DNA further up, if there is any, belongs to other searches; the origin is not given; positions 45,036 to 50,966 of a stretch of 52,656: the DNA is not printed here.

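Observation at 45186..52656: Adjacent SF1 helicase pair: a UvrD-like ATPase and a ~1876-aa DUF4011/Upf1-like helicase/REase-like/DUF3320 giant, a candidate uncharacterised nucleic-acid surveillance module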

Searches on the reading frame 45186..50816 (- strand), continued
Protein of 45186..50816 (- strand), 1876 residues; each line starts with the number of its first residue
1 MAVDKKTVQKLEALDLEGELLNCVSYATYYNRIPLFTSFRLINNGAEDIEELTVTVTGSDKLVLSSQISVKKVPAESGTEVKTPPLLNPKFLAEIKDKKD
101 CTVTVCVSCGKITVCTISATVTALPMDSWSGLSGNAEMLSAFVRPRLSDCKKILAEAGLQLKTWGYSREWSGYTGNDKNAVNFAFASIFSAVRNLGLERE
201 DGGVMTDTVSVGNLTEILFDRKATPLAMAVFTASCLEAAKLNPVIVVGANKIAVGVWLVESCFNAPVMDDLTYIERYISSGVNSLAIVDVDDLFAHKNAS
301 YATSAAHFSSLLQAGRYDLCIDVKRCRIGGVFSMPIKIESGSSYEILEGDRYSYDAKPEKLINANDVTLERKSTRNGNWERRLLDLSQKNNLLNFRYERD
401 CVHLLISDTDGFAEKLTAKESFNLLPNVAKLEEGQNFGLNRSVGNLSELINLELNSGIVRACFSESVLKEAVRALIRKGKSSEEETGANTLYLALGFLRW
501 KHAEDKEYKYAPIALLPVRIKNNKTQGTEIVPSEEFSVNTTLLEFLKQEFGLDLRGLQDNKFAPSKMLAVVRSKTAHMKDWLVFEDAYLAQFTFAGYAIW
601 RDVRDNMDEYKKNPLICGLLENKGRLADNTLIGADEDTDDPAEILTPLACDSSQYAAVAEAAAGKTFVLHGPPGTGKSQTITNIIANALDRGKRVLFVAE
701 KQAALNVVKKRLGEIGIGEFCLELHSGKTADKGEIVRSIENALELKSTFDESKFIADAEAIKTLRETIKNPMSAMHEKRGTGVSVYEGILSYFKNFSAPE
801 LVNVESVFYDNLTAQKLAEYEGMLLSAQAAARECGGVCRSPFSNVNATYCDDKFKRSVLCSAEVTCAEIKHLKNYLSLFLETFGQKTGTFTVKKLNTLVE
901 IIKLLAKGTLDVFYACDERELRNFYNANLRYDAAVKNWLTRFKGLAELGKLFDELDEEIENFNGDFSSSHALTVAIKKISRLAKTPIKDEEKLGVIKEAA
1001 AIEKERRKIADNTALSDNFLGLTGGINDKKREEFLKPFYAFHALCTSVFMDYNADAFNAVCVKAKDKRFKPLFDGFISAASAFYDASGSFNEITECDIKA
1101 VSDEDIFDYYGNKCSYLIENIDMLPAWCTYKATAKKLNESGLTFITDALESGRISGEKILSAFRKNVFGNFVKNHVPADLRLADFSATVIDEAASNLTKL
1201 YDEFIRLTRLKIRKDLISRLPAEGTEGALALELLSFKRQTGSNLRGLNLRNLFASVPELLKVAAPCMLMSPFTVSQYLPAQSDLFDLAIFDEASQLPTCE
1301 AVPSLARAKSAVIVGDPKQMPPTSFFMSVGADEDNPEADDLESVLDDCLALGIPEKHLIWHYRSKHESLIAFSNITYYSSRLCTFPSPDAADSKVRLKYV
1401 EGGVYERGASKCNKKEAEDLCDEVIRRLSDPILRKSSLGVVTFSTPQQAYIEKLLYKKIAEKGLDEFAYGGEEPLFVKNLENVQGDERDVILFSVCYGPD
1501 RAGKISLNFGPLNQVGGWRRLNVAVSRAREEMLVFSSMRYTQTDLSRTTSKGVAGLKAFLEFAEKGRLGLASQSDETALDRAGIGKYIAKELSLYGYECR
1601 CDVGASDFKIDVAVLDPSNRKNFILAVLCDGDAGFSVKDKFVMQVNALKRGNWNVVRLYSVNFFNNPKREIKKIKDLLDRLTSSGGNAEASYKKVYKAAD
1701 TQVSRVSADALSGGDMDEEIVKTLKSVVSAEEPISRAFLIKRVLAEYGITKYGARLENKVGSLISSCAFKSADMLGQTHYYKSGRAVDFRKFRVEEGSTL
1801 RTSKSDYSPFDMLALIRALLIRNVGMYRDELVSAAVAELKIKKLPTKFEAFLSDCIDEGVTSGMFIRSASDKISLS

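Call 48: find_related_loci(query=A2, collection=genome_contigs, flank=6000)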
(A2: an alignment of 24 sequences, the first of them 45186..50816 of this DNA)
Query A2 (1876 aa) in genome_contigs; peptide patterns used: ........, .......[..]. (x = any residue, [..] = any of these).
600 stretches matched a pattern (row limit reached: there are more); 598 encode a relative of the query (tblastn E <= 1e-3); the best 80 are kept; 80 distinct loci.
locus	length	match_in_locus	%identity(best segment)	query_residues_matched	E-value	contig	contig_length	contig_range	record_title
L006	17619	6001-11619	67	1-1875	0e+0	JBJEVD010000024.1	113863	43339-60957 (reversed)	MAG: Candidatus Coproplasma sp. isolate LOHA07_bin.016 NODE_27_length_113863_cov_11.459432, whole genome shotgun sequenc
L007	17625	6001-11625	59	1-1876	0e+0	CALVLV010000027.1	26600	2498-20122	MAG: uncultured Clostridia bacterium isolate BRZ_EA__bin65 genome assembly, contig: BRZ_EA__NODE_1798_length_26600_cov_6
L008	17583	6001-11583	59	14-1876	0e+0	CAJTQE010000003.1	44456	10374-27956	MAG TPA_asm: uncultured Christensenella sp. isolate MGBC110736 genome assembly, contig: MGBC110736.3, whole genome shotg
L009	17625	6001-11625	57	1-1875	0e+0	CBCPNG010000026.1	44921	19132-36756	MAG: uncultured Clostridia bacterium isolate metabat2_RB3.3_MAGs genome assembly, contig: k87_51378, whole genome shotgu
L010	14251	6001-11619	59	3-1876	0e+0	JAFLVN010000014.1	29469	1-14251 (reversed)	MAG: Clostridiales bacterium isolate HAN106 Seq14, whole genome shotgun sequence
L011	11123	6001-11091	61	6-1703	0e+0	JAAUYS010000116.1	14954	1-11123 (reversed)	MAG: Clostridia bacterium isolate Mgla_MAG_30-bin_22 c_000000050605, whole genome shotgun sequence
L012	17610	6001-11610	60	6-1876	0e+0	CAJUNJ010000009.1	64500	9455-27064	MAG TPA_asm: uncultured Christensenellaceae bacterium isolate MGBC152987 genome assembly, contig: MGBC152987.9, whole ge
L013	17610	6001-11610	60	6-1876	0e+0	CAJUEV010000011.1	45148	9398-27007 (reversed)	MAG TPA_asm: uncultured Christensenella sp. isolate MGBC136074 genome assembly, contig: MGBC136074.11, whole genome shot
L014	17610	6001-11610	60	6-1875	0e+0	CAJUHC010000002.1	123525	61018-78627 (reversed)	MAG TPA_asm: uncultured Christensenella sp. isolate MGBC139654 genome assembly, contig: MGBC139654.2, whole genome shotg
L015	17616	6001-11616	60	1-1876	0e+0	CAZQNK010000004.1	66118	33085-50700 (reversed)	MAG TPA_asm: uncultured Clostridia bacterium isolate SRP222994_co1_330 genome assembly, contig: NODE_615_length_66118_co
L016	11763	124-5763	50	9-1876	0e+0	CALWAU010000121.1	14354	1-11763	MAG: uncultured Clostridia bacterium isolate E10__bin181 genome assembly, contig: E10__k127_1873756, whole genome shotgu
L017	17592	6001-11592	49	26-1876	0e+0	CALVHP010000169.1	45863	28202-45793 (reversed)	MAG: uncultured Clostridia bacterium isolate E08__bin333 genome assembly, contig: E08__k127_1962453, whole genome shotgu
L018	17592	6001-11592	48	26-1875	0e+0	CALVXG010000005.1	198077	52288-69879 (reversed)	MAG: uncultured Clostridia bacterium isolate BRZ_HT__bin55 genome assembly, contig: BRZ_HT__NODE_99_length_198077_cov_11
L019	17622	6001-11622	49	12-1876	0e+0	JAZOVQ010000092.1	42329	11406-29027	MAG: Candidatus Scatosoma sp. isolate T1900045525_YK20190219.MAGScoT_cleanbin_000033 SGB_7685_k141_1490183, whole genome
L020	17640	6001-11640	48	6-1876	0e+0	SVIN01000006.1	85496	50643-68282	MAG: Clostridiales bacterium isolate SIG410 NODE_6763_length_85496_cov_2.080755, whole genome shotgun sequence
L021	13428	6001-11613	49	1-1876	0e+0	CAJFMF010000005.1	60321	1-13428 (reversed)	Candidatus Gallimonas faecavium isolate Chicken_6_mag_57 genome assembly, contig: MAGpy_11413_6_idba_bin_57_fascaffold_1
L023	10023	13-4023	61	538-1876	0e+0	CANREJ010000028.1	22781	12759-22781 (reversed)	MAG: uncultured Clostridia bacterium isolate Lapin-024__bin100 genome assembly, contig: Lapin-024__NODE_2899_length_2278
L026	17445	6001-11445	49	42-1876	0e+0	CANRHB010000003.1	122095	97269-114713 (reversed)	MAG: uncultured Clostridia bacterium isolate Lapin-020__bin46 genome assembly, contig: Lapin-020__NODE_86_length_122095_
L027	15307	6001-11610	48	2-1876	0e+0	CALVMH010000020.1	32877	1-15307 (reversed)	MAG: uncultured Clostridia bacterium isolate BRZ_SR__bin7 genome assembly, contig: BRZ_SR__NODE_1511_length_32877_cov_11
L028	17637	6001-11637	49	9-1876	0e+0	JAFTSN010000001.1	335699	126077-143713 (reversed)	MAG: Clostridia bacterium isolate RGIG4110 Roe_deer_Cecum.Co__c216474, whole genome shotgun sequence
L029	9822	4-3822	52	606-1876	0e+0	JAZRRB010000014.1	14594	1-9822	MAG: Candidatus Scatosoma sp. isolate T1900045356_YK20190046.MAGScoT_cleanbin_000055 SGB_6796_k141_2249322, whole genome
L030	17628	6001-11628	59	1-1876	0e+0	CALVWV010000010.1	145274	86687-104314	MAG: uncultured Clostridia bacterium isolate E02__bin201 genome assembly, contig: E02__k127_2558534, whole genome shotgu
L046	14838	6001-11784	32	24-1876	0e+0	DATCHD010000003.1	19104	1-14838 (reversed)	MAG TPA_asm: Prolixibacteraceae bacterium isolate SMAG_U7824 k141_443516, whole genome shotgun sequence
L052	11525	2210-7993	31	11-1876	0e+0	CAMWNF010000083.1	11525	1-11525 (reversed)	MAG TPA_asm: uncultured Bacteroidales bacterium isolate SRR14411281_bin.3_metawrap_v1.3_MAG genome assembly, contig: NOD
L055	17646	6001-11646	48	1-1876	0e+0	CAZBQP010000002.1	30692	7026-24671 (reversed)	MAG TPA_asm: uncultured Clostridia bacterium isolate SRP350583_co1_51 genome assembly, contig: NODE_2377_length_30692_co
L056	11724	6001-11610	48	1-1876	0e+0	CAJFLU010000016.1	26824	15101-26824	Candidatus Gallimonas merdigallinarum isolate Chicken_4_mag_20 genome assembly, contig: MAGpy_11413_4_idba_bin_20_fascaf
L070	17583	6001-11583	47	1-1876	0e+0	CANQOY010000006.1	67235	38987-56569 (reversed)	MAG: uncultured Clostridia bacterium isolate Lapin-032__bin2 genome assembly, contig: Lapin-032__NODE_714_length_67235_c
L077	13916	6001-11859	39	8-1876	2e-163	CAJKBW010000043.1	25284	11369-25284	MAG TPA_asm: uncultured Ruminococcaceae bacterium isolate ERR1600664-bin.7 genome assembly, contig: NODE_2204_length_252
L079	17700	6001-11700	37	21-1871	8e-162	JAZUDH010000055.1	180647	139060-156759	MAG: Lachnospiraceae bacterium isolate T1900045310_TH20190080.MAGScoT_cleanbin_000005 SGB_6215_k141_73852, whole genome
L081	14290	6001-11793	38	12-1876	3e-158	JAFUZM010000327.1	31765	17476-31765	MAG: Clostridia bacterium isolate RGIG4967 Roe_deer_Rumen-4__c219808, whole genome shotgun sequence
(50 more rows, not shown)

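Call 54: search_protein_families(library=padloc, alignment_id=A3, max_evalue=1e-10)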
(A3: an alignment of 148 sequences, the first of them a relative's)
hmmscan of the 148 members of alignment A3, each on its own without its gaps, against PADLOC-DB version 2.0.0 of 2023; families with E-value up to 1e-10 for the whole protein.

A. member 1, L031:11781-12134:- (118 aa): 0 families

B. families by the number of members that match (of 148 scanned): 120 families (the first 25 are shown)
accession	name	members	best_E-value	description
PDLC04135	mad3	3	1.7e-36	mads_3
PDLC02943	RT_III-A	2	8.2e-107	-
PDLC02942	RT_III-A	2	2e-88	-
PDLC02946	RT_III-A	2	8.7e-86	-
PDLC02941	RT_II-A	2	6e-79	-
PDLC02945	RT_III-A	2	8.6e-79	-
PDLC02944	RT_III-A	2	1.6e-78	-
PDLC03739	RT_Ec107-like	2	2.2e-76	retron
PDLC02956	RT_XIII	2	4.6e-74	-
PDLC02960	RT-Protease_XI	2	8.8e-73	single gene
PDLC02959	RT-Protease_XI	2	2.2e-72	single gene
PDLC02962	RT-TIR_XII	2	1.3e-68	single gene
PDLC02961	RT-TIR_XII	2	2.5e-68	single gene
PDLC02955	RT_X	2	2.1e-65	-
PDLC02940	RT_II-A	2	2.9e-65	-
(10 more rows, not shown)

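Call 55: search_protein_families(library=pfam, alignment_id=A3, max_evalue=0.00001)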
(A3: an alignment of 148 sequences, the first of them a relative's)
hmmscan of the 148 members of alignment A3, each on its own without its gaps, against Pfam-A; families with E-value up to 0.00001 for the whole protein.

A. member 1, L031:11781-12134:- (118 aa): 0 families

B. families by the number of members that match (of 148 scanned): 189 families (the first 25 are shown)
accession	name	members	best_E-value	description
PF00005.33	ABC_tran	3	6.2e-46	ABC transporter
PF01074.27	Glyco_hydro_38N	2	5.1e-64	Glycosyl hydrolases family 38 N-terminal domain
PF02417.20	Chromate_transp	2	1.3e-49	Chromate transporter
PF01980.22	TrmO_N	2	3e-44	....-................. O N-terminal domain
PF07748.19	Glyco_hydro_38C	2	3.6e-34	Glycosyl hydrolases family 38 C-terminal domain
PF01554.23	MatE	2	1.6e-33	MatE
PF00593.30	TonB_dep_Rec_b-barrel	2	3.2e-29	TonB dependent receptor-like, beta-barrel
PF13672.11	PP2C_2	2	5e-29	Protein phosphatase 2C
PF09827.14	CRISPR_Cas2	2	4.7e-26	CRISPR associated protein Cas2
PF00078.32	RVT_1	2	1.4e-24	Reverse transcriptase (RNA-dependent DNA polymerase)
PF09261.16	Alpha-mann_mid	2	5e-23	Alpha mannosidase middle domain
PF00587.30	tRNA-synt_2b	2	2.5e-21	tRNA synthetase class II core domain (G, H, P, S and T)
PF03129.25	HGTP_anticodon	2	2.6e-21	Anticodon binding domain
PF07715.20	Plug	2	1.6e-16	TonB-dependent Receptor Plug Domain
PF00293.34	NUDIX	2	5.5e-16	NUDIX domain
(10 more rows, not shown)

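Call 63: find_related_loci(query=A5, collection=metagenome_contigs, flank=8000)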
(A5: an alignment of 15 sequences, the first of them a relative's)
Query A5 (791 aa) in metagenome_contigs; peptide patterns used: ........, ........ (x = any residue, [..] = any of these).
600 stretches matched a pattern (row limit reached: there are more); 208 encode a relative of the query (tblastn E <= 1e-3); the best 80 are kept; 80 distinct loci.
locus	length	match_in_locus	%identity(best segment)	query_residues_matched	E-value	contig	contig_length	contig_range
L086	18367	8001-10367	69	1-790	0e+0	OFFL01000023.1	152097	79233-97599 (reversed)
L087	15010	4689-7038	65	1-789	0e+0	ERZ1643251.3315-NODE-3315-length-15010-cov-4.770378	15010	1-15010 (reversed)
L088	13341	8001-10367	60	1-790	0e+0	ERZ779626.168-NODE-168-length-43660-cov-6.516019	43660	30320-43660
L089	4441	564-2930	60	1-790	0e+0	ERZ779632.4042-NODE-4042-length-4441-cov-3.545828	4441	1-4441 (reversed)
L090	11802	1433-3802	59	1-790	0e+0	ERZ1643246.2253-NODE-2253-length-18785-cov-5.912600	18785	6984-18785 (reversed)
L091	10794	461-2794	59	13-790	0e+0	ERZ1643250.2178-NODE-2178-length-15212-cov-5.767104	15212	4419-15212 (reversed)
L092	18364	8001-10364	60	1-790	0e+0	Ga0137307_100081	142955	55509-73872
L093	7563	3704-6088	53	1-790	0e+0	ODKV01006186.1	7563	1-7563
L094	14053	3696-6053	53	4-790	0e+0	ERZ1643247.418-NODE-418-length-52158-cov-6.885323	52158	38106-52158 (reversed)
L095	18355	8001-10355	53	4-789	0e+0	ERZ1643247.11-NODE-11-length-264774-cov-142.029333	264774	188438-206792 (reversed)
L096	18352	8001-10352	54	5-790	0e+0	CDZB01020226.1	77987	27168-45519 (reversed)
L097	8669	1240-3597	52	4-790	0e+0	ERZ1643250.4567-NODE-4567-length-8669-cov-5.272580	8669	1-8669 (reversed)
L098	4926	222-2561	54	8-789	0e+0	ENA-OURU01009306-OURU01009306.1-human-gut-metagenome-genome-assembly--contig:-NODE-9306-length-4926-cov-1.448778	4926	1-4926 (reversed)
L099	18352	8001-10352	54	5-790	0e+0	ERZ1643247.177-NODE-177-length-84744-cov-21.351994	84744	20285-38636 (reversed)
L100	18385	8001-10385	54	1-790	0e+0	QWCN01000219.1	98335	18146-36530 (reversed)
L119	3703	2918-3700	39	88-345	3e-46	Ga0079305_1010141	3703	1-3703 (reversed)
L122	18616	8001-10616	29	97-791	1e-44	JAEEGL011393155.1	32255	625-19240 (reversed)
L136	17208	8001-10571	34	95-789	2e-36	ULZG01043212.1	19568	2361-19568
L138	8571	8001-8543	42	99-286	3e-34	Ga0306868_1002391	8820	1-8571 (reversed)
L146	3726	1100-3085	33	105-789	3e-30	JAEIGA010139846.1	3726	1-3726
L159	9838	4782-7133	34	104-790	2e-27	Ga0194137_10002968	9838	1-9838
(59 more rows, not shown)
